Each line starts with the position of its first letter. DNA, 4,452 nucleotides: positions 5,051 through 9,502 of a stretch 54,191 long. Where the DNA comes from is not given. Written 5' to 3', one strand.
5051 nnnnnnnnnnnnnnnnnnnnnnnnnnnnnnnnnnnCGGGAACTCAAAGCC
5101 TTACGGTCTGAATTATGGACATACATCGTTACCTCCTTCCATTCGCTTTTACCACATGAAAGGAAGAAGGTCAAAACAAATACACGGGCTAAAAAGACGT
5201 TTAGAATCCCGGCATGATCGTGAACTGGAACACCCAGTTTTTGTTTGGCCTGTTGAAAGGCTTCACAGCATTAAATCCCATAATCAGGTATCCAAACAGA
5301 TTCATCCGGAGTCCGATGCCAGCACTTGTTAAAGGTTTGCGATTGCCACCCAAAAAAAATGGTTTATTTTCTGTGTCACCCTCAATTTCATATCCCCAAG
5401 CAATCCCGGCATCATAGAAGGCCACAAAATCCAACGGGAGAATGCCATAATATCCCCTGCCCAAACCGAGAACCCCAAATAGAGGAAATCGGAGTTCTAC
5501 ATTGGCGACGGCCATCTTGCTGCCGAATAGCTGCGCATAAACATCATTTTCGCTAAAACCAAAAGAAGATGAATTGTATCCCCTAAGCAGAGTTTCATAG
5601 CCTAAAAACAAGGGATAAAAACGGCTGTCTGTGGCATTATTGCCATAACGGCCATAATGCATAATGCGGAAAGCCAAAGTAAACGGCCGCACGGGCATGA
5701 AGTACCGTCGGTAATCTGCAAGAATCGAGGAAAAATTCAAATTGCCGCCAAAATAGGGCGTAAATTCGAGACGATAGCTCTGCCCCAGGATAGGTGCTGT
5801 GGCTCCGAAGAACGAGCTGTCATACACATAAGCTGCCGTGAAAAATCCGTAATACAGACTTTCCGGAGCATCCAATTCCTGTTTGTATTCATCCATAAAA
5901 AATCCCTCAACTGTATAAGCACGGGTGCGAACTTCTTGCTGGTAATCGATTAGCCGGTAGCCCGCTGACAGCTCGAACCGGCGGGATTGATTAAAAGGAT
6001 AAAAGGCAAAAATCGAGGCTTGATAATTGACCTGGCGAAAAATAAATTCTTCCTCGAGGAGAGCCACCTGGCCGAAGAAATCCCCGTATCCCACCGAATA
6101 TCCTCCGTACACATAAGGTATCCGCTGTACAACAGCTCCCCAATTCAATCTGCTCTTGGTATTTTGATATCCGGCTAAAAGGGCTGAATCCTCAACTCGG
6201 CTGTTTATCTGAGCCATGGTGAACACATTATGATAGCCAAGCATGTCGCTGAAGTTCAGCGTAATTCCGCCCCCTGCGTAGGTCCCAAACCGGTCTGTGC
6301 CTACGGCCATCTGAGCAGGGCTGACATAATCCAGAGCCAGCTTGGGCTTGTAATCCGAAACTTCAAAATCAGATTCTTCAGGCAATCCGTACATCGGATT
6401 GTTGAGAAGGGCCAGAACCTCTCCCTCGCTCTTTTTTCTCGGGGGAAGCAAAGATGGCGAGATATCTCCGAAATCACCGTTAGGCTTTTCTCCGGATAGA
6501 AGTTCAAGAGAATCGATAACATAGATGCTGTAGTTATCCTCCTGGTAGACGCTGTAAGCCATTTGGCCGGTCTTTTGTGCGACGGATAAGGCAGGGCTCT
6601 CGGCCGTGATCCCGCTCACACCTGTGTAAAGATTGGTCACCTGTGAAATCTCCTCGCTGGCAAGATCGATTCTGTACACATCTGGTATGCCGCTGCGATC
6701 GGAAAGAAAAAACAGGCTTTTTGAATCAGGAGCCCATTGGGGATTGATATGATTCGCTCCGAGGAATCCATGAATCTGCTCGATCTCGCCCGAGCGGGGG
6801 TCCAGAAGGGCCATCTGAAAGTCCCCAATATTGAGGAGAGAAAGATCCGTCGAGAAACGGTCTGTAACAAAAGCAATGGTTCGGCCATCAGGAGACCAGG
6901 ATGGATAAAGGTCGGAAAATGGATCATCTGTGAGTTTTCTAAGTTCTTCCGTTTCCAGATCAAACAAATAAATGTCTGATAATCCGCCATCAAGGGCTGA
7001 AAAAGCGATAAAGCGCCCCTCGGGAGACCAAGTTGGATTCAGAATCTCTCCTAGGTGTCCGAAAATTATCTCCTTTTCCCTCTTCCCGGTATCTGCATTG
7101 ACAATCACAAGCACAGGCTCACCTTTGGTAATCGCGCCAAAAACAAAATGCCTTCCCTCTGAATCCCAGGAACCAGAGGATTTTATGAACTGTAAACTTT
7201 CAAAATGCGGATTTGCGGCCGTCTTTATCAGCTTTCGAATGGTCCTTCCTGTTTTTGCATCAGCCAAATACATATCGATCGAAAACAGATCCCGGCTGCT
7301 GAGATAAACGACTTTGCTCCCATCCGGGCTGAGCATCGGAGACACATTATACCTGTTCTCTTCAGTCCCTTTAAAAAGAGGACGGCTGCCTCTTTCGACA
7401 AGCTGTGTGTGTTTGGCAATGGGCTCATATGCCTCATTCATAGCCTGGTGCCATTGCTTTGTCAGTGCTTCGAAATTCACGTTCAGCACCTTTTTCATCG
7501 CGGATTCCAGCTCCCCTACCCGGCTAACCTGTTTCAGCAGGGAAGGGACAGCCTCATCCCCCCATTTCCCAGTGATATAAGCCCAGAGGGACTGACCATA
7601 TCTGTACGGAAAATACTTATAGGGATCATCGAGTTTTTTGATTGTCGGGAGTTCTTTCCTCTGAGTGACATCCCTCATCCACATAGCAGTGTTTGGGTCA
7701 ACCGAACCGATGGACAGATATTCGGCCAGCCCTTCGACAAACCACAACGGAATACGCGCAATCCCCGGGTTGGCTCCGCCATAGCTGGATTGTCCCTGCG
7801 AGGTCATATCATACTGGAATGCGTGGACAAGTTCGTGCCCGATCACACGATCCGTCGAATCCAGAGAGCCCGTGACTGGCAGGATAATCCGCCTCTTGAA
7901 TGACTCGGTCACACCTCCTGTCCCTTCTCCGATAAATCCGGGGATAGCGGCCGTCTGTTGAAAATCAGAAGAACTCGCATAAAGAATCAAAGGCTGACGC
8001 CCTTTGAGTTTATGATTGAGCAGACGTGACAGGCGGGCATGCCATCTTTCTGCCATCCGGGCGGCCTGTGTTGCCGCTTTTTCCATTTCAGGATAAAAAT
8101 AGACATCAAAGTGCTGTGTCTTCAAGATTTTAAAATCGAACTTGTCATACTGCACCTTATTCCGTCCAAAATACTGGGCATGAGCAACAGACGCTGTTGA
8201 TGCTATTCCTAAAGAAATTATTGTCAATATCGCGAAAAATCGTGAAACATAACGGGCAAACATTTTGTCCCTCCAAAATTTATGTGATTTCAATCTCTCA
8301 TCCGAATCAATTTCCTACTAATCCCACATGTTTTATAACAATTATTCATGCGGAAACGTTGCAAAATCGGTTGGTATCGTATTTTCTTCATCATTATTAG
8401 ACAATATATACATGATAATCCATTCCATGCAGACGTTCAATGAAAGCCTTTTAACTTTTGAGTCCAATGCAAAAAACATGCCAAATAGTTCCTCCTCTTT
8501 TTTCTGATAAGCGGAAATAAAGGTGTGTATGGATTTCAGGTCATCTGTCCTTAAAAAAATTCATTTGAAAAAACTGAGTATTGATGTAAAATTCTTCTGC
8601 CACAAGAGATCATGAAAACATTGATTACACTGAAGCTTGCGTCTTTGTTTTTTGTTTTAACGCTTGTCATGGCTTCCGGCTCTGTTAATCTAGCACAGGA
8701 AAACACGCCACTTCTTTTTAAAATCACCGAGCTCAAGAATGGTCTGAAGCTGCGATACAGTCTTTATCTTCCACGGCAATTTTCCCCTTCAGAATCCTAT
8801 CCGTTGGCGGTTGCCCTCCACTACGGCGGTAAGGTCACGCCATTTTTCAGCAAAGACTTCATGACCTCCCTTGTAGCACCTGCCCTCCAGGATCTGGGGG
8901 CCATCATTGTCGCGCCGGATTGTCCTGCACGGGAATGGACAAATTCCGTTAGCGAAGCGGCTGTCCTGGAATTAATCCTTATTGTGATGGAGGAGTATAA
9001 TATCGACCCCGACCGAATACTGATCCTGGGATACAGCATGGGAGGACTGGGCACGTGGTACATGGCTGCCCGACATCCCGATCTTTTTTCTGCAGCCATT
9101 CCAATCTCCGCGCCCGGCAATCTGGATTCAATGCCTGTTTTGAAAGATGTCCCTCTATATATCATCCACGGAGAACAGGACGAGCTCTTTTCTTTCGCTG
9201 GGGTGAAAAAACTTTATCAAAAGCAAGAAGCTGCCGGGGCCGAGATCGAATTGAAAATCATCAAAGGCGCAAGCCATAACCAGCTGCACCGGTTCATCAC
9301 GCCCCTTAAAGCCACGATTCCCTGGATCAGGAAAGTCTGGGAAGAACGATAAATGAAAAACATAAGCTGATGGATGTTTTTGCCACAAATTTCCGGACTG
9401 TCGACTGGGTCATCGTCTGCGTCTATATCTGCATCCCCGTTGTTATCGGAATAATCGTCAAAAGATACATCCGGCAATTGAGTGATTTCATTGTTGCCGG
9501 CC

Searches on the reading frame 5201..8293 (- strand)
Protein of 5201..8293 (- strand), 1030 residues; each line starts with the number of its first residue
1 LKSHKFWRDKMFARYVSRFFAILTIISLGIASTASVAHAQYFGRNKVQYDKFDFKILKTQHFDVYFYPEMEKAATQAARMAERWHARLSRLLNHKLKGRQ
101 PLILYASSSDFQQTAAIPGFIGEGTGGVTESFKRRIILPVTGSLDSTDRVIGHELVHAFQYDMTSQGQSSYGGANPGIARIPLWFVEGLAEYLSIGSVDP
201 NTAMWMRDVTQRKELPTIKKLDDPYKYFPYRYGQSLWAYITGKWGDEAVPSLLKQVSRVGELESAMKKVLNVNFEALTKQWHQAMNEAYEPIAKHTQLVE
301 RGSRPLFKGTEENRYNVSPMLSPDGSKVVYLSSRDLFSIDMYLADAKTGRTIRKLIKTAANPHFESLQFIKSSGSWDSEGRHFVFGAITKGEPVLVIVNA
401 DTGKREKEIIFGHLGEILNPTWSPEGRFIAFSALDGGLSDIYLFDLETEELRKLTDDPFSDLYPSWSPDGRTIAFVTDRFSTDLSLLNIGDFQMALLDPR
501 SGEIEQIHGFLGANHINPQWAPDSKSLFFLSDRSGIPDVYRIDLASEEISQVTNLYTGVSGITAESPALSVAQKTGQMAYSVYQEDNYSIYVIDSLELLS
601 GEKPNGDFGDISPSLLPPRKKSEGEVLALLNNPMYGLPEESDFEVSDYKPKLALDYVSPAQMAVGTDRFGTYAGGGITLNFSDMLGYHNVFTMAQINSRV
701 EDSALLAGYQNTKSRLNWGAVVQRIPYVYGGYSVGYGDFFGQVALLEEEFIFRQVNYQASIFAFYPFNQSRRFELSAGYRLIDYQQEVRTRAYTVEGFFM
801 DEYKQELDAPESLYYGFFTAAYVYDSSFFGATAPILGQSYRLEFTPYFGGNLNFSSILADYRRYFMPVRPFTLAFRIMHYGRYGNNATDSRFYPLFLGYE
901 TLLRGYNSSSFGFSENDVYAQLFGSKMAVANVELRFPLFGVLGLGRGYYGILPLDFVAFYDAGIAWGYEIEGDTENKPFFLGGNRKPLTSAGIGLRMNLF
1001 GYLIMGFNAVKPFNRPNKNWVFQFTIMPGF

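Call 53: search_protein_families(library=pfam, proteins=[window:5201-8293:-], max_evalue=0.00001)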
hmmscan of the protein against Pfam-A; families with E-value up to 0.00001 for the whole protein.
window:5201-8293:- (1030 aa): 3 families
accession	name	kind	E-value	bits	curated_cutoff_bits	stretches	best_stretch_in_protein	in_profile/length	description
PF07676.18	PD40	-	1.9e-20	72.7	20.9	1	451-479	1-29/38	WD40-like Beta Propeller Repeat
PF13485.12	Peptidase_MA_2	-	1.7e-09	38.2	32.4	1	94-285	15-199/201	Peptidase MA superfamily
PF00930.27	DPPIV_N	-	1.7e-08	34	22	0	440-478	24-62/354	Dipeptidyl peptidase IV (DPP IV) N-terminal region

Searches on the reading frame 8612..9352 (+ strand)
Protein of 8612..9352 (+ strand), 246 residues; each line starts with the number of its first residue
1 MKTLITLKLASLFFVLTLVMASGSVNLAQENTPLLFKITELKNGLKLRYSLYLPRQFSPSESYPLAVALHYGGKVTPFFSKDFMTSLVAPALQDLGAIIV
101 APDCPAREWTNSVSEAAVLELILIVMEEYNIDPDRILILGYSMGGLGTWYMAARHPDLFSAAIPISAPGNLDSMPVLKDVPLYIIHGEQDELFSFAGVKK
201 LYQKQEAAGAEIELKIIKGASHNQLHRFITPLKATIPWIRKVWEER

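Call 53: search_protein_families(library=pfam, proteins=[window:8612-9352:+], max_evalue=0.00001)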
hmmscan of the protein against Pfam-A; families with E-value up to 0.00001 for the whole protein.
window:8612-9352:+ (246 aa): 8 families
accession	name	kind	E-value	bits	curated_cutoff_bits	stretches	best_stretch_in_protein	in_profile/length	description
PF01738.24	DLH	-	1.8e-10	41.2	21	1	125-223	88-187/217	Dienelactone hydrolase family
PF00326.27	Peptidase_S9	-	4.2e-10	39.9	22.6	1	125-165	55-95/213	Prolyl oligopeptidase family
PF00756.26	Esterase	-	2.5e-09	37.7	22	1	47-168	8-149/251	Putative esterase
PF12146.15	Hydrolase_4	-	6.8e-09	35.8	27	0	179-225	191-235/239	Serine aminopeptidase, S33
PF00561.26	Abhydrolase_1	-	8.8e-08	32.5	25.8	1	88-172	19-104/245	alpha/beta hydrolase fold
PF02230.22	Abhydrolase_2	-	4.6e-07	30.3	23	1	128-233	99-210/217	Phospholipase/Carboxylesterase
PF03583.20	LIP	-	1.8e-06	28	23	0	177-244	213-279/286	Secretory lipase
PF12740.14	PETase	-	3.1e-06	27.2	28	1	130-224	121-213/263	PET hydrolase-like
